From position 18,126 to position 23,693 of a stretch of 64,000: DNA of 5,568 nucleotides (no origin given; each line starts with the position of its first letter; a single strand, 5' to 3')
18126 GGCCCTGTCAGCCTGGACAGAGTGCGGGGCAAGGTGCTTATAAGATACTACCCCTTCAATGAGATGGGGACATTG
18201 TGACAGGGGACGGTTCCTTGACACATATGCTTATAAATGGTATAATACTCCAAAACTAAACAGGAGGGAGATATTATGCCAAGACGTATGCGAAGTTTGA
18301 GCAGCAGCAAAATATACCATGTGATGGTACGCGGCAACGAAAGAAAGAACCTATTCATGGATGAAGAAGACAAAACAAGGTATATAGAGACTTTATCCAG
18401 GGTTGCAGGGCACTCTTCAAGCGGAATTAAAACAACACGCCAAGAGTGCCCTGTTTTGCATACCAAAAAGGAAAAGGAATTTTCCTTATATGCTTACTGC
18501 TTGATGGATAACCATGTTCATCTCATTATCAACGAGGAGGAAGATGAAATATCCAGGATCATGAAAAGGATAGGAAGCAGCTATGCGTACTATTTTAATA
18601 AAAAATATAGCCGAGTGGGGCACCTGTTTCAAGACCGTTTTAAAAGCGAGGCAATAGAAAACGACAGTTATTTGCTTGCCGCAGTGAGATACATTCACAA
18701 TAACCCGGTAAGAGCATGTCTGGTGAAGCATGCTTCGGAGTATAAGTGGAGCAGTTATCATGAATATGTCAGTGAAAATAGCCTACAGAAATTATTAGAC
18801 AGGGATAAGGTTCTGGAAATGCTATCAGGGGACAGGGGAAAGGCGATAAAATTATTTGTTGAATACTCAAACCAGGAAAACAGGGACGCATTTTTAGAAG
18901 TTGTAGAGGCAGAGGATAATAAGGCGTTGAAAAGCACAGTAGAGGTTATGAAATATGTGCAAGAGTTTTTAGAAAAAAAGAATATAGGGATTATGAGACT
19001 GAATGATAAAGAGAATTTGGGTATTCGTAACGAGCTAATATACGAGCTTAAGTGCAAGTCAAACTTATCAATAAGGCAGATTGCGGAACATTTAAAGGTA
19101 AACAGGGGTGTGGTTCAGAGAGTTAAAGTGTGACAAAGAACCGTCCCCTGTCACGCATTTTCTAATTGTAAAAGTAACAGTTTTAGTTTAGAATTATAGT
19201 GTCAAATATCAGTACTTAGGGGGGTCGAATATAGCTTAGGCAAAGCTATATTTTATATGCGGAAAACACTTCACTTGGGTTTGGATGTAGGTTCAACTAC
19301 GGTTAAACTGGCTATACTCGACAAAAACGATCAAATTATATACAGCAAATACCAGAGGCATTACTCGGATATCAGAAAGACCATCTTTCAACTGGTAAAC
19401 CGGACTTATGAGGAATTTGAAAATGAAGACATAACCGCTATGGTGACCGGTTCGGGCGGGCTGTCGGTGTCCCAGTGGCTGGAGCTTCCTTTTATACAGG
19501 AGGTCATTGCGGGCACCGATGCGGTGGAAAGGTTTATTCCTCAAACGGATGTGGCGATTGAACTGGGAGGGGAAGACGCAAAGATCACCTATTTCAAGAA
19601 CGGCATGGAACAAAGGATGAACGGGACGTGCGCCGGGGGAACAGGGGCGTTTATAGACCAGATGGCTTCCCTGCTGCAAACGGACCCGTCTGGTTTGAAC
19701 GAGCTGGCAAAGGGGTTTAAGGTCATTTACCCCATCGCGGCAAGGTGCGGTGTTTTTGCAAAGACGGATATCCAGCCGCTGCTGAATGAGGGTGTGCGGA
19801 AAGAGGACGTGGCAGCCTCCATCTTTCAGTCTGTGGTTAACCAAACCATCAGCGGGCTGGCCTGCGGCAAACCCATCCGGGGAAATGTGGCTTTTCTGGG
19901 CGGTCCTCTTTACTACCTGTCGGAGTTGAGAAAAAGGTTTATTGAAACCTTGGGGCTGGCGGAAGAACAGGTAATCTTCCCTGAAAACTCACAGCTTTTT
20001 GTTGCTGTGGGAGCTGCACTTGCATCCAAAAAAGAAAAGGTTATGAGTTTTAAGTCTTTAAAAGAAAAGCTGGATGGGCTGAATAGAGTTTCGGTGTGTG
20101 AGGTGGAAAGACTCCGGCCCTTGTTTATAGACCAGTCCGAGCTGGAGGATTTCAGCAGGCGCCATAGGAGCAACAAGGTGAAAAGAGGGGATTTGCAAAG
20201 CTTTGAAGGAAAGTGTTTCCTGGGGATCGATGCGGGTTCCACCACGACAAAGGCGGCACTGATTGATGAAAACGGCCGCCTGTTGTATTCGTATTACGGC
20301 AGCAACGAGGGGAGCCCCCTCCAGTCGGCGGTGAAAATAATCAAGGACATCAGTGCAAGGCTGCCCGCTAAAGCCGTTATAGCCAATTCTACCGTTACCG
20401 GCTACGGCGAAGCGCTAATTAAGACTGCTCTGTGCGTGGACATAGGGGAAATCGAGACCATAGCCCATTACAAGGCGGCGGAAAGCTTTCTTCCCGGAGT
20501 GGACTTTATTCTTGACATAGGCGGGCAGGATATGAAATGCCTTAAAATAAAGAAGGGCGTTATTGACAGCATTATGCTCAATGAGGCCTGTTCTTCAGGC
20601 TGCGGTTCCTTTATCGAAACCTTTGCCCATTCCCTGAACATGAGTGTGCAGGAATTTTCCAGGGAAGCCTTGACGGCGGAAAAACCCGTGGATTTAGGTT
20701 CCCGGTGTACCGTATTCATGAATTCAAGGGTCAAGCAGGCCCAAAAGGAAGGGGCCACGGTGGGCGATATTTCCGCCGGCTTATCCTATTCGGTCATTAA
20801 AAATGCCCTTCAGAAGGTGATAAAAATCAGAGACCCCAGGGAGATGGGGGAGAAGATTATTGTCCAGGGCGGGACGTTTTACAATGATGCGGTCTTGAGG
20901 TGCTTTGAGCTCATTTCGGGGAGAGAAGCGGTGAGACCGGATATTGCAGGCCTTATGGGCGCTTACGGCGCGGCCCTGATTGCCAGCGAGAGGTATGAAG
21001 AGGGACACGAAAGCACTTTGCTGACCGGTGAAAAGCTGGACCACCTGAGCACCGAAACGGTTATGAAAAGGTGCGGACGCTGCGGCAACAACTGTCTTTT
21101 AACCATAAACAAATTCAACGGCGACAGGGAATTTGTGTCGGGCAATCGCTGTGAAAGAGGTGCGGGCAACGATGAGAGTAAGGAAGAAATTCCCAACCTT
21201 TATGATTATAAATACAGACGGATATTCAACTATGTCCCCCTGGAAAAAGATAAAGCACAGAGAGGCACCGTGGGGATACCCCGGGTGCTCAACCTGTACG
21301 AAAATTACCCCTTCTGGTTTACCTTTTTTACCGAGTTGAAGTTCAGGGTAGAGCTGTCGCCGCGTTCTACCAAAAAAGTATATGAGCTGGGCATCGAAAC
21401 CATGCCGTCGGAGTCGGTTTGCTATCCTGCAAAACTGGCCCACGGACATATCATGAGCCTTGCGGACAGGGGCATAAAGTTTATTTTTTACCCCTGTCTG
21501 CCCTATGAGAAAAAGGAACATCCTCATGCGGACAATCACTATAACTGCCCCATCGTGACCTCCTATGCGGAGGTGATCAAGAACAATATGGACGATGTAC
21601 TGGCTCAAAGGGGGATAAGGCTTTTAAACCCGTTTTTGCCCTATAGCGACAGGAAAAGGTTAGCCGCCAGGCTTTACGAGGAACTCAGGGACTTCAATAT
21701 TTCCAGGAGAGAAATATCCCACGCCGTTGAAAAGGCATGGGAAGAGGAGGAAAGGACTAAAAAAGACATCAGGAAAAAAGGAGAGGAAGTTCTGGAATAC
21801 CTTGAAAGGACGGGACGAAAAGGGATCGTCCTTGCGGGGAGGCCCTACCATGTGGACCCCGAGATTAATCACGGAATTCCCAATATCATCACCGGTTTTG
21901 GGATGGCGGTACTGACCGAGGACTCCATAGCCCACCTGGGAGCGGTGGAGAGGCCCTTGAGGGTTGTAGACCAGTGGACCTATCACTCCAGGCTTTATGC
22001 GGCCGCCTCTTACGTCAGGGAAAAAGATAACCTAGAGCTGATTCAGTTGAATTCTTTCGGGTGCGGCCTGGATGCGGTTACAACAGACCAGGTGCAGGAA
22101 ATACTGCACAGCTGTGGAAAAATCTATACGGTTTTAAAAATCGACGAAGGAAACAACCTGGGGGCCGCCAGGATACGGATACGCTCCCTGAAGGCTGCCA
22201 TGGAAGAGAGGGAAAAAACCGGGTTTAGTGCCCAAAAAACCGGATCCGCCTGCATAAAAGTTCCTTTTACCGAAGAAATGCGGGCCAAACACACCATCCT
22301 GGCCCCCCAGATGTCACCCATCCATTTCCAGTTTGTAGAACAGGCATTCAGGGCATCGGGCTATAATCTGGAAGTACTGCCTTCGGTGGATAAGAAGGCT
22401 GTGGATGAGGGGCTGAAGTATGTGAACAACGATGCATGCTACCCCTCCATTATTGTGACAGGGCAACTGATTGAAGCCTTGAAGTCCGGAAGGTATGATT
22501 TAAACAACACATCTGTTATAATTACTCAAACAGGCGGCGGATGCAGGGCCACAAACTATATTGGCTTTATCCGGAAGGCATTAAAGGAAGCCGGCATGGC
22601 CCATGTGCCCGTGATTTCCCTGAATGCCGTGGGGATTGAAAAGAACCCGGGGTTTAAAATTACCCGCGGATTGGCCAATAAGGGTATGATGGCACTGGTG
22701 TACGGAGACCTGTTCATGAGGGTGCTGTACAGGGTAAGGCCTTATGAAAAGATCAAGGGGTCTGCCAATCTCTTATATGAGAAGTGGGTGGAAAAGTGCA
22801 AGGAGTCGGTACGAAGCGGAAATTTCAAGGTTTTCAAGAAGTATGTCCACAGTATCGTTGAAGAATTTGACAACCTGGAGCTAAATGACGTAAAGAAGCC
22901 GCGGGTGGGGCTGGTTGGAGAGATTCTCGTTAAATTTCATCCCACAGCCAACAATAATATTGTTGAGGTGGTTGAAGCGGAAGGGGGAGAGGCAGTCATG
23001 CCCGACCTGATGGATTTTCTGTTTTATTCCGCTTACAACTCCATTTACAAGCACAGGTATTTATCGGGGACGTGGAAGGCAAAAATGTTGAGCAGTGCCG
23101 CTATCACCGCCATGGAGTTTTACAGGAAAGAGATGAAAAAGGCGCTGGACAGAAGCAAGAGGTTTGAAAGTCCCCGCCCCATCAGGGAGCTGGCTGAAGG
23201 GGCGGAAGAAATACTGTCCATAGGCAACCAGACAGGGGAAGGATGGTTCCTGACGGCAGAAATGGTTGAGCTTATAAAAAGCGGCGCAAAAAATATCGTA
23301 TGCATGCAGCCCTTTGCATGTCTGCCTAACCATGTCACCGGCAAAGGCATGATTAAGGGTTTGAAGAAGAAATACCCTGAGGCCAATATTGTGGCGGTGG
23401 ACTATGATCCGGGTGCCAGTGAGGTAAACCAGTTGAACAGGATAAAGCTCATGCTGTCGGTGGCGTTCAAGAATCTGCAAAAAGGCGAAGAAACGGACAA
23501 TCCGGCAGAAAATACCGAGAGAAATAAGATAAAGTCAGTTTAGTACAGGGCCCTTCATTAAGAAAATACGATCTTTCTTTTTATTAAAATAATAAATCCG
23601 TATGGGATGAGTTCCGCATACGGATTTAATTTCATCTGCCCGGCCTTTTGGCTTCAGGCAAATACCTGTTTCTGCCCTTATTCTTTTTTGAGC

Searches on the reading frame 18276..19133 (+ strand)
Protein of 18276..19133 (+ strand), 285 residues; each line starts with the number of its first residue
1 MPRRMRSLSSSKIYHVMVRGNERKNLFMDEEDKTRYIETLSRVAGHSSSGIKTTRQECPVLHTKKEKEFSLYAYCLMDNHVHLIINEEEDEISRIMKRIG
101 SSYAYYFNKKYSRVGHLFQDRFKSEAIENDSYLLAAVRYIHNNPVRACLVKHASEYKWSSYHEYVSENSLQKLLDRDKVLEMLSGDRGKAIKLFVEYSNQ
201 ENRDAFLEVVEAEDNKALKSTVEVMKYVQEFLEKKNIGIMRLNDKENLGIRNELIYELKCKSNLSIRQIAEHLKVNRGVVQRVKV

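Call 88: search_protein_families(library=pfam, proteins=[window:18276-19133:+], max_evalue=0.00001)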
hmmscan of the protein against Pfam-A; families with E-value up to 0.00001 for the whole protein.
window:18276-19133:+ (285 aa): 1 family
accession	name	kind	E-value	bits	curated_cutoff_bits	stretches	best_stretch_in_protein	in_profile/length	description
PF01797.21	Y1_Tnp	-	2.6e-14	53.8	23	1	13-143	6-121/121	Transposase IS200 like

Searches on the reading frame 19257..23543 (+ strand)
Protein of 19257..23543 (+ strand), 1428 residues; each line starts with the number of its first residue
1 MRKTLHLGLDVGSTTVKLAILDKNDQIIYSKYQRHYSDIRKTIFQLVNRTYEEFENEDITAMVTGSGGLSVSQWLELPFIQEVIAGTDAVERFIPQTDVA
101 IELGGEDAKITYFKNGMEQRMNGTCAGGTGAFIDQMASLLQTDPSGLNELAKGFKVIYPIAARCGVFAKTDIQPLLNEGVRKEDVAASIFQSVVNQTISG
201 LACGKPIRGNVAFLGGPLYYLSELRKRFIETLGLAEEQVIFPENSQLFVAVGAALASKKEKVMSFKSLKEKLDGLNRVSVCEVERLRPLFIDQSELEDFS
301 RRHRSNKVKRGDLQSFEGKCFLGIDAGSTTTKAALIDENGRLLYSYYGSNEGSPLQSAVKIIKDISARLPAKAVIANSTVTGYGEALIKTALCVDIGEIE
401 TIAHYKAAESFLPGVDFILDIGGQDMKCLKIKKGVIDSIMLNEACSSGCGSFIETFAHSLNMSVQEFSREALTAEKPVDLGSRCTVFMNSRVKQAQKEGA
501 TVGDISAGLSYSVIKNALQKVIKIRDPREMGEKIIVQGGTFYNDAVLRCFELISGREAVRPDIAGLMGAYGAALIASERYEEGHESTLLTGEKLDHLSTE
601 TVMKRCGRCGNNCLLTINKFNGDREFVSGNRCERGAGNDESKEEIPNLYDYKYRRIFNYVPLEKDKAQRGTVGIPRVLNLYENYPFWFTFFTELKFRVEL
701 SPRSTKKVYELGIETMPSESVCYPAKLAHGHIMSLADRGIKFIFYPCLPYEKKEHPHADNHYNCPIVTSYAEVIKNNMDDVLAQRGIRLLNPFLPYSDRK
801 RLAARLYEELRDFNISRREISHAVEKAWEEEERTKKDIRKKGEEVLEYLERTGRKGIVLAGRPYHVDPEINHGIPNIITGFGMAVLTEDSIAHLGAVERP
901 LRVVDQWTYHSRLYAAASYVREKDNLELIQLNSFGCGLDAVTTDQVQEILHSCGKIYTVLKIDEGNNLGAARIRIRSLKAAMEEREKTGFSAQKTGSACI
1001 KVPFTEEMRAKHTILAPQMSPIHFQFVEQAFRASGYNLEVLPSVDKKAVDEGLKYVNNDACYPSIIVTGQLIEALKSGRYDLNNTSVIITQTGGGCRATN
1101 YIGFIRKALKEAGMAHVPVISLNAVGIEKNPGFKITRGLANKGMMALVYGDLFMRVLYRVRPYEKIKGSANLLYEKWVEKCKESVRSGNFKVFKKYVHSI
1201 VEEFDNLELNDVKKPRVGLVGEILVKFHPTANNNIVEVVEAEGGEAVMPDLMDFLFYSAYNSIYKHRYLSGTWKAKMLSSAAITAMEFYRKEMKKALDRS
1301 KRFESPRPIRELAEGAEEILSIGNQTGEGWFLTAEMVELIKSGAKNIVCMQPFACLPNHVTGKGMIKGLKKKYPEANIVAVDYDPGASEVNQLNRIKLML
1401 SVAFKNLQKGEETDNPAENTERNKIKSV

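Call 88: search_protein_families(library=pfam, proteins=[window:19257-23543:+], max_evalue=0.00001)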
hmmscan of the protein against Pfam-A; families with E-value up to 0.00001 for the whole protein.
window:19257-23543:+ (1428 aa): 2 families
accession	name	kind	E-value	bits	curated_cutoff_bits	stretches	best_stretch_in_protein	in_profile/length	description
PF09989.15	DUF2229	-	7.4e-97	323.7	29.4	1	671-891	1-218/218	CoA enzyme activase uncharacterised domain (DUF2229)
PF01869.26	BcrAD_BadFG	-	2.9e-53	181.6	31.5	2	322-576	1-271/271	BadF/BadG/BcrA/BcrD ATPase family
